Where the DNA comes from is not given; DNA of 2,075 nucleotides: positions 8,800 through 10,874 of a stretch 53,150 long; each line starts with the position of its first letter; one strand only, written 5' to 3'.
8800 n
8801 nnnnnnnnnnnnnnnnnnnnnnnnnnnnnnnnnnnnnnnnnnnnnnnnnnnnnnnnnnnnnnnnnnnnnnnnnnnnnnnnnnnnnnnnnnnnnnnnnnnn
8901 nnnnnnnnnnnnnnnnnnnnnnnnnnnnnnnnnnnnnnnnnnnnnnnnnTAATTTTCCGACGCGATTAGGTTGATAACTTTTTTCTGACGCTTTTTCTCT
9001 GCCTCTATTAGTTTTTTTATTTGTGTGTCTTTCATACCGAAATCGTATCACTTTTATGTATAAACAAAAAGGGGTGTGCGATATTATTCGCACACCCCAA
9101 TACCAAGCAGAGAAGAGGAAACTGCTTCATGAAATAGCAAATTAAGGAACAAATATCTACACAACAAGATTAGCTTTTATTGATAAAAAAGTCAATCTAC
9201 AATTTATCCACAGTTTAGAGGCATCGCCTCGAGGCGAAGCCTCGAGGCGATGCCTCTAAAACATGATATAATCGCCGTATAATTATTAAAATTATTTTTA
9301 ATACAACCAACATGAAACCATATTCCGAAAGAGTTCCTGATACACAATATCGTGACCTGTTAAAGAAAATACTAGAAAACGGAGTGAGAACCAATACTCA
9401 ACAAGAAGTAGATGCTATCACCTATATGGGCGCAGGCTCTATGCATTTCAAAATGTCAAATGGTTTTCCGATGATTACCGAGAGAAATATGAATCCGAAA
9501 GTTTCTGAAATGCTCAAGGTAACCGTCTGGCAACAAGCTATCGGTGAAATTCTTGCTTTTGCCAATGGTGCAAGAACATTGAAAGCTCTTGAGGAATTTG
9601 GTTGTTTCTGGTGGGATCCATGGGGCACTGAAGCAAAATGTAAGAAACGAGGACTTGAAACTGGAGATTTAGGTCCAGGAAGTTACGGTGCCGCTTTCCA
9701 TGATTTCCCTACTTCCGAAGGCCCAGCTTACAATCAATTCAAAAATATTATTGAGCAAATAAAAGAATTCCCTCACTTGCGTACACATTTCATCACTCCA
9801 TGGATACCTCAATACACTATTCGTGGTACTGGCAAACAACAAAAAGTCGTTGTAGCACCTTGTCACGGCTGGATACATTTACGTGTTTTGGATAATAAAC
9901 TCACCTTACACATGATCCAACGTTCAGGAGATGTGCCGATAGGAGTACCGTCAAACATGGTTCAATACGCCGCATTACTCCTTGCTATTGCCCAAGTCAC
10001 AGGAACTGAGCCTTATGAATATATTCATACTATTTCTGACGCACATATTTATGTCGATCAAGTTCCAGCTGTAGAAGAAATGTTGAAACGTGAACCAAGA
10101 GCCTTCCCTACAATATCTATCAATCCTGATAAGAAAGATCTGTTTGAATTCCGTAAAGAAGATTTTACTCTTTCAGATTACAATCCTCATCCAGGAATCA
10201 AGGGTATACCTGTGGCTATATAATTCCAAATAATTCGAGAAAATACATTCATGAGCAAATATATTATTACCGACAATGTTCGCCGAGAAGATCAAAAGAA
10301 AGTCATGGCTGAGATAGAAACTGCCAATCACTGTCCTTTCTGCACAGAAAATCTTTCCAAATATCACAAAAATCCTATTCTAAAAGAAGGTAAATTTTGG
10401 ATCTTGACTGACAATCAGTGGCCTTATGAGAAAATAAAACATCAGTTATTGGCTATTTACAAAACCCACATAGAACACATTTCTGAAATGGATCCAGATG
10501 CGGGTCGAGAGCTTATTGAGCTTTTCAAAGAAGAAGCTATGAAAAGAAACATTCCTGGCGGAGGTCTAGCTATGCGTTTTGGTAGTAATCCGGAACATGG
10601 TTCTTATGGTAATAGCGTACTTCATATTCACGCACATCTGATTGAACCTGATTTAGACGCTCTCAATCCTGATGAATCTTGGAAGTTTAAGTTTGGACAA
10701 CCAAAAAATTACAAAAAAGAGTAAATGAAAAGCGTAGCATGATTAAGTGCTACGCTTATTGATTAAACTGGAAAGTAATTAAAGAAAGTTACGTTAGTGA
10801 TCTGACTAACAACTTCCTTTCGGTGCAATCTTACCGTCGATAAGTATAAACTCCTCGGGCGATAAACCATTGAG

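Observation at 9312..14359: Thymidylate cluster with unexplained extra enzymes: two HIT proteins, an NTase-fold/deaminase fusion and a stand-alone HxGH nucleotidyltransferase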

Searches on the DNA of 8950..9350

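Call 60: search_rna_families(source=window, start=8950, end=9350, threshold=evalue, max_evalue=1)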
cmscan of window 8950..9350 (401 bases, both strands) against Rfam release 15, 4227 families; matches with E-value up to 1: 7.
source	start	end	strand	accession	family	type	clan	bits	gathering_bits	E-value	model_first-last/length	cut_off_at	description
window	9168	9306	-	RF01692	Bacteroid-trp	Cis-reg; leader;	-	28.2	49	0.35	1-131/131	no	Bacteroidete tryptophan peptide leader RNA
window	9213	9260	+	RF03948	mir-5045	Gene; miRNA;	-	27.5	80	0.0013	1-57/57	no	mir-5045 microRNA precursor family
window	9194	9313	-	RF03922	MIR2119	Gene; miRNA;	-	24.7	73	0.49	1-188/188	no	MIR2119 microRNA precursor family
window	9214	9260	-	RF04145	MIR8706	Gene; miRNA;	-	23.5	95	0.031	1-101/101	no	MIR8706 microRNA precursor family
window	9213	9260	-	RF03272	mir-2187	Gene; miRNA;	-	19.1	67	0.9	1-62/62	no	mir-2187 microRNA precursor family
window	9204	9268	+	RF04139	MIR841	Gene; miRNA;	-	18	200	0.29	1-212/212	no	MIR841 microRNA precursor family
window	9213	9261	-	RF00075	MIR166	Gene; miRNA;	-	17.6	60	0.17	1-111/111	no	mir-166 microRNA precursor family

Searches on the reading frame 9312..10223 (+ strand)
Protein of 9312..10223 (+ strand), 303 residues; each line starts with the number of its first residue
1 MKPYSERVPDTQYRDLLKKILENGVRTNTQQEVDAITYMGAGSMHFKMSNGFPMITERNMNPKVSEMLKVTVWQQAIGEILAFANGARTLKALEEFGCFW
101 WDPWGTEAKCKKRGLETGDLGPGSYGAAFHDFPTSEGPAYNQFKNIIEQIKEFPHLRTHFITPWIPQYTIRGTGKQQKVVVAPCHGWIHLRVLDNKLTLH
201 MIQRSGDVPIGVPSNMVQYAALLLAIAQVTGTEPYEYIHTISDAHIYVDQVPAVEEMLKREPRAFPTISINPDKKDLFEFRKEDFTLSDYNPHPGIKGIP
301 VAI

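Call 3: search_protein_families(library=pfam, proteins=[window:9312-10223:+], max_evalue=0.01)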
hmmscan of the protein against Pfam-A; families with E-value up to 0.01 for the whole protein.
window:9312-10223:+ (303 aa): 1 family
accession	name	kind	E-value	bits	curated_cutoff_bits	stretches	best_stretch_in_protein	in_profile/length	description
PF00303.24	Thymidylat_synt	-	8.3e-64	215.7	24.3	1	12-298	2-262/266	Thymidylate synthase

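Call 4: search_protein_families(library=ncbifam, proteins=[window:9312-10223:+], max_evalue=0.01)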
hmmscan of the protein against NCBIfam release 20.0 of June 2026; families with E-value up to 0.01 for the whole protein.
window:9312-10223:+ (303 aa): 8 families
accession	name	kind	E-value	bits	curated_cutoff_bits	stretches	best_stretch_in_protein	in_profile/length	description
NF002497.0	PRK01827.1-3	equivalog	1.3e-57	195.1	327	1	11-298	2-260/264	thymidylate synthase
TIGR03284.1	thym_sym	equivalog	2e-54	184.8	108.35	1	12-302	2-295/296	thymidylate synthase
NF002496.0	PRK01827.1-2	equivalog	5.1e-54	183.5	325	2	118-301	142-316/318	thymidylate synthase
NF002499.0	PRK01827.1-5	equivalog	5.7e-44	150.3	405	1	12-302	3-263/264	thymidylate synthase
NF002495.0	PRK01827.1-1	equivalog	9.6e-36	123.7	327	1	10-297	5-274/279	thymidylate synthase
NF002498.0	PRK01827.1-4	equivalog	2.5e-31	109.1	427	1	12-297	3-278/283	thymidylate synthase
NF010393.0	PRK13821.1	equivalog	2.2e-23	82.8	576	2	142-271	157-281/323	thymidylate synthase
TIGR03283.1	thy_syn_methano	equivalog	1.8e-08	34.1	174.55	1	141-249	95-195/201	thymidylate synthase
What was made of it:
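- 9312..10223 (+): thyA, a canonical thymidylate synthase and first gene of the thyA-HIT1 unit. TIGR03284 at 185 bits, above the 108 cutoff (call 4).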

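Call 77: search_solved_structures(query=window:9312-10223:+, max_evalue=1e-20, show_alignments=1)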
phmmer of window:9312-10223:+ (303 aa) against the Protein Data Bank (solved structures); distinct sequences matched with E-value up to 1e-20: 119 (the best 60 are shown).
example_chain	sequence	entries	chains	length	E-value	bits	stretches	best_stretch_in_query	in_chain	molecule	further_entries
6auj_A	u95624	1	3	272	2e-47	165.2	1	12-303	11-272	Thymidylate synthase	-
3kgb_A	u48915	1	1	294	2e-42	148.7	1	3-297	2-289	Thymidylate synthase 1/2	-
1bo7_A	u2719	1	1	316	2.1e-42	148.7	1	117-302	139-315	THYMIDYLATE SYNTHASE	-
1bp6_A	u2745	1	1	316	6.1e-42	147.2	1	117-302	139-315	PROTEIN (THYMIDYLATE SYNTHASE)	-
1tsv_A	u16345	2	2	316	1e-41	146.4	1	117-302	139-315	THYMIDYLATE SYNTHASE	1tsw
1lca_A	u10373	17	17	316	1.4e-41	146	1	117-302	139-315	THYMIDYLATE SYNTHASE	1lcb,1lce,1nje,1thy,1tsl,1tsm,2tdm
1tsy_A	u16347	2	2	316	1.4e-41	145.9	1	117-302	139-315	THYMIDYLATE SYNTHASE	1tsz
1tsx_A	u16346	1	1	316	1.5e-41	145.9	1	117-302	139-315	THYMIDYLATE SYNTHASE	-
1bpj_A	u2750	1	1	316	1.6e-41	145.8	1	117-302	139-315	PROTEIN (THYMIDYLATE SYNTHASE)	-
1vzb_A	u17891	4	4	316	2.3e-41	145.3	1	117-302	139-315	THYMIDYLATE SYNTHASE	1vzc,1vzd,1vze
3ix6_A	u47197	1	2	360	2.4e-41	145.2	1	12-302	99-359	Thymidylate synthase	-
1vza_A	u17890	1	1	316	2.7e-41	145.1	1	117-302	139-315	THYMIDYLATE SYNTHASE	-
1tda_A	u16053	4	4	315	2.7e-41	145.1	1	117-301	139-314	THYMIDYLATE SYNTHASE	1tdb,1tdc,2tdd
1bp0_A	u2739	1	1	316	3.9e-41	144.5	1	117-302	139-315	PROTEIN (THYMIDYLATE SYNTHASE)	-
2g86_A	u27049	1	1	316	4.7e-41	144.2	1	117-302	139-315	Thymidylate synthase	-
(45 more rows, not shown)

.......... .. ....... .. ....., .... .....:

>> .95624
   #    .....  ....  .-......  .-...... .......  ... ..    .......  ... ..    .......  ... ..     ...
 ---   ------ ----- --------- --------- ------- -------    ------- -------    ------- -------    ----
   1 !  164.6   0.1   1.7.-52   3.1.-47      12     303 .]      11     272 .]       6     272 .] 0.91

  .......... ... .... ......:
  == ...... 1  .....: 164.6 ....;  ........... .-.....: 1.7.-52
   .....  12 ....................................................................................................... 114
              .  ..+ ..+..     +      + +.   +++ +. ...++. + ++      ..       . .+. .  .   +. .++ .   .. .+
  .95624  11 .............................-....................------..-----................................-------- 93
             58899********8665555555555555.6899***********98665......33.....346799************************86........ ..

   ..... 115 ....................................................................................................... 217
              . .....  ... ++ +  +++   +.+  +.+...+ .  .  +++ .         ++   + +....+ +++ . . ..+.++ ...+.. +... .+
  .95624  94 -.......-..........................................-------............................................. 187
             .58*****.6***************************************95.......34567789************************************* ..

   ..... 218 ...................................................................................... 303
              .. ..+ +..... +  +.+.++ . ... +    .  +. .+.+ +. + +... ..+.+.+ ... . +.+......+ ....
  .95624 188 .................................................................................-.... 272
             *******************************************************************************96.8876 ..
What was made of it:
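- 9312..10223 (+): Full-length match to solved ThyA with the catalytic Cys, Arg and Asn motifs kept (call 77).
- Checked: thyA, 9312-10223 (+): PF00303 at 216 bits; TIGR03284 at 185 bits against a cutoff of 108; full-length alignment to solved ThyA with the APCH, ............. and DAHIY motifs kept (call 77).
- ThyA passes the thymidylate-synthase equivalog threshold and keeps the dUMP-specifying Asn and all catalytic motifs (calls 4, 77).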

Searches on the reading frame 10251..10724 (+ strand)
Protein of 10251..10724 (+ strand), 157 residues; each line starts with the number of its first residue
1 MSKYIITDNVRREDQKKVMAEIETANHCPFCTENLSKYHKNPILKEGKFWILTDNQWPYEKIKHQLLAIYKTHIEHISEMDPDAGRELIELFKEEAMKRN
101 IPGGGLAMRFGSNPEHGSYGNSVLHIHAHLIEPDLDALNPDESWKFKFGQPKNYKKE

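Call 3: search_protein_families(library=pfam, proteins=[window:10251-10724:+], max_evalue=0.01)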
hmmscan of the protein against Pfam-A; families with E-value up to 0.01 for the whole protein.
window:10251-10724:+ (157 aa): 2 families
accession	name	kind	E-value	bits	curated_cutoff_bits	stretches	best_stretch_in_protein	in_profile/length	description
PF11969.13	DcpS_C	-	0.00034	21.5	24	1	28-137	2-106/114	Scavenger mRNA decapping enzyme C-term binding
PF01230.28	HIT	-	0.0029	18.7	21.5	1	65-132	28-94/98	HIT domain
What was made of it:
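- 10251..10724 (+): HIT1, a HIT-superfamily protein (CPFC ... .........) starting 27 nt after thyA. Weak Pfam HIT and DcpS_C hits (call 3).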

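Call 4: search_protein_families(library=ncbifam, proteins=[window:10251-10724:+], max_evalue=0.01)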
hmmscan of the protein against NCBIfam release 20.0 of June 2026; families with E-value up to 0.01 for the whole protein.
window:10251-10724:+ (157 aa): 0 families

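Call 10: search_solved_structures(query=window:10251-10724:+, max_evalue=1, show_alignments=2)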
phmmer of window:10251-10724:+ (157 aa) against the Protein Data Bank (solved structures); distinct sequences matched with E-value up to 1: 4.
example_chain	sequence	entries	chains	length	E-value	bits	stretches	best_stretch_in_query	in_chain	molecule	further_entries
2eo4_A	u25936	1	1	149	0.011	19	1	30-147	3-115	150aa long hypothetical histidine triad nucleotide-binding protein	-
2dgy_A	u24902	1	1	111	0.03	17.6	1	19-79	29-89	MGC11102 protein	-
6zxf_j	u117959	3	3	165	0.056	16.8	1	19-90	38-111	Probable RNA-binding protein EIF1AD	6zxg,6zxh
24yw_X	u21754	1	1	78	0.16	15.3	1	22-77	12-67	Large ribosomal subunit protein bL28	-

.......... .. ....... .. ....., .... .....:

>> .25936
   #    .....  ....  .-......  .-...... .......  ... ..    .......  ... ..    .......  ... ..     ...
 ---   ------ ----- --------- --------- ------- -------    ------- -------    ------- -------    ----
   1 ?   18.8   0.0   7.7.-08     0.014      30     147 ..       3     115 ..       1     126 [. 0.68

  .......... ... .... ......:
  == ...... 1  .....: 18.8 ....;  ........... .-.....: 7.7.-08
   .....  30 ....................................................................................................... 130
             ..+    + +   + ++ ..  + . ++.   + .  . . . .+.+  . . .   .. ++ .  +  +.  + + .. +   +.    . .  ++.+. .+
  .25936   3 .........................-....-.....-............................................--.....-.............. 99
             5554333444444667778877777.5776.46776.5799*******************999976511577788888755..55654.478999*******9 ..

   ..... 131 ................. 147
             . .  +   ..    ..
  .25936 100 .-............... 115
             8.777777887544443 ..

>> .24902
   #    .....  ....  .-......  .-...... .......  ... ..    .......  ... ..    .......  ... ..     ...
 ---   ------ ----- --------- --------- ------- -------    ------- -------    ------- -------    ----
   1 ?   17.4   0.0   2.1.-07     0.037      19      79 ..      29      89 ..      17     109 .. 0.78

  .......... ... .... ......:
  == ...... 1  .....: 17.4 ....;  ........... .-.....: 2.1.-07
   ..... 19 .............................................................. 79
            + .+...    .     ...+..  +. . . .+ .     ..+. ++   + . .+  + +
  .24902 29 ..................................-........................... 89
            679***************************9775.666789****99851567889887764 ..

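Call 31: search_protein_families(library=phrogs, proteins=[window:10251-10724:+], max_evalue=0.01)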
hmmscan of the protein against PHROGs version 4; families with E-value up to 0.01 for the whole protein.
window:10251-10724:+ (157 aa): 0 families

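Call 46: search_solved_structures(query=A3, max_evalue=1, show_alignments=3)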
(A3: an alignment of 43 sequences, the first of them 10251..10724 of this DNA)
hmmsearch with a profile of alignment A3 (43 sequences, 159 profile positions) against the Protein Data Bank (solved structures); distinct sequences matched with E-value up to 1: 15.
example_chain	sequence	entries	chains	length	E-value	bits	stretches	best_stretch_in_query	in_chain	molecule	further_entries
6d6j_A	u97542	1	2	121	0.0069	19.6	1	67-133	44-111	HIT family hydrolase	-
1y23_A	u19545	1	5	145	0.024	17.9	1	66-133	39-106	Histidine triad protein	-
5uvm_A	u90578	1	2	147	0.035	17.3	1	68-133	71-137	Histidine triad (HIT) protein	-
9uch_A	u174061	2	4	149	0.06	16.6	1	76-136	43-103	Bis(5'-adenosyl)-triphosphatase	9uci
3l7x_A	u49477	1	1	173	0.15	15.2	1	65-134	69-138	Putative Hit-like protein involved in cell-cycle regulation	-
1fhi_A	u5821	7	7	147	0.31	14.3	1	76-136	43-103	FRAGILE HISTIDINE TRIAD PROTEIN | FRAGILE HISTIDINE PROTEIN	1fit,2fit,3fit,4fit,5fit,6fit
5waa_A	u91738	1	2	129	0.33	14.2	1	68-133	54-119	Histidine triad nucleotide-binding protein 1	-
6bhn_A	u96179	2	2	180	0.53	13.5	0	92-146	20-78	Methyl-accepting chemotaxis sensory transducer with phytochrome sensor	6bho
3oj7_A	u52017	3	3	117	0.61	13.3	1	68-133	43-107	Putative histidine triad family protein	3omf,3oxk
2eo4_A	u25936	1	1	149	0.67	13.2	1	69-134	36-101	150aa long hypothetical histidine triad nucleotide-binding protein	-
3imi_A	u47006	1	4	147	0.69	13.1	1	66-134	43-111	HIT family protein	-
3o1z_A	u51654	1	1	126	0.7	13.1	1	68-133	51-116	Histidine triad nucleotide-binding protein 1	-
3o1x_A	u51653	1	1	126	0.71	13.1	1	68-133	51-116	Histidine triad nucleotide-binding protein 1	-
24yw_X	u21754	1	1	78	0.77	13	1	44-80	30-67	Large ribosomal subunit protein bL28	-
3rhn_A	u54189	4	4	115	0.82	12.9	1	68-133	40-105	HISTIDINE TRIAD NUCLEOTIDE-BINDING PROTEIN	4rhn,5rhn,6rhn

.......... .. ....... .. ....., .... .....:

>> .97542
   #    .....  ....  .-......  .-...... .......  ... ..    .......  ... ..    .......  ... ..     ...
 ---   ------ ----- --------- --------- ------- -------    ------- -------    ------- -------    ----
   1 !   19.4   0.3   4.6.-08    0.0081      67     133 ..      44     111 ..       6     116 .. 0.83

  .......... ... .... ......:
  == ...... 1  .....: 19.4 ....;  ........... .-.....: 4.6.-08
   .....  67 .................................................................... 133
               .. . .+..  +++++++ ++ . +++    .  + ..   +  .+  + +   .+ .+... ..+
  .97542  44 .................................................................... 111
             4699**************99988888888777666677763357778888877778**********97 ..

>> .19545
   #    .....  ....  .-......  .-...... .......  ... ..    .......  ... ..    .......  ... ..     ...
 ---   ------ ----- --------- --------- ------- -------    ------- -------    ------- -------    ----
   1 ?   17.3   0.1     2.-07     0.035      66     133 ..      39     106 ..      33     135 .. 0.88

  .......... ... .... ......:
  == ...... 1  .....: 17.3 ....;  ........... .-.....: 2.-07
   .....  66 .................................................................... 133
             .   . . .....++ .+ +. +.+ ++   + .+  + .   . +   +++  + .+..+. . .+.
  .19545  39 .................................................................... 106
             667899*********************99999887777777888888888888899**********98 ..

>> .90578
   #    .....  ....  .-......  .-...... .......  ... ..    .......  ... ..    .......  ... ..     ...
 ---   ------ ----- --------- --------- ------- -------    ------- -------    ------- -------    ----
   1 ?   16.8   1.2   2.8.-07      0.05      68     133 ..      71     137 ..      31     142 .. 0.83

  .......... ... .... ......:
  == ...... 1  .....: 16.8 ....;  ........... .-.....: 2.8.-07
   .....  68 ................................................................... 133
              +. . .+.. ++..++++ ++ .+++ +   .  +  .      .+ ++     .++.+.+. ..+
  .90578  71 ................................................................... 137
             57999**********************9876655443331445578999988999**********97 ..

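Call 74: search_protein_families(library=padloc, proteins=[window:10251-10724:+], max_evalue=0.01)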
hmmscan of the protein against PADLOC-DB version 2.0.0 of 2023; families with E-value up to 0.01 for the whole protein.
window:10251-10724:+ (157 aa): 0 families
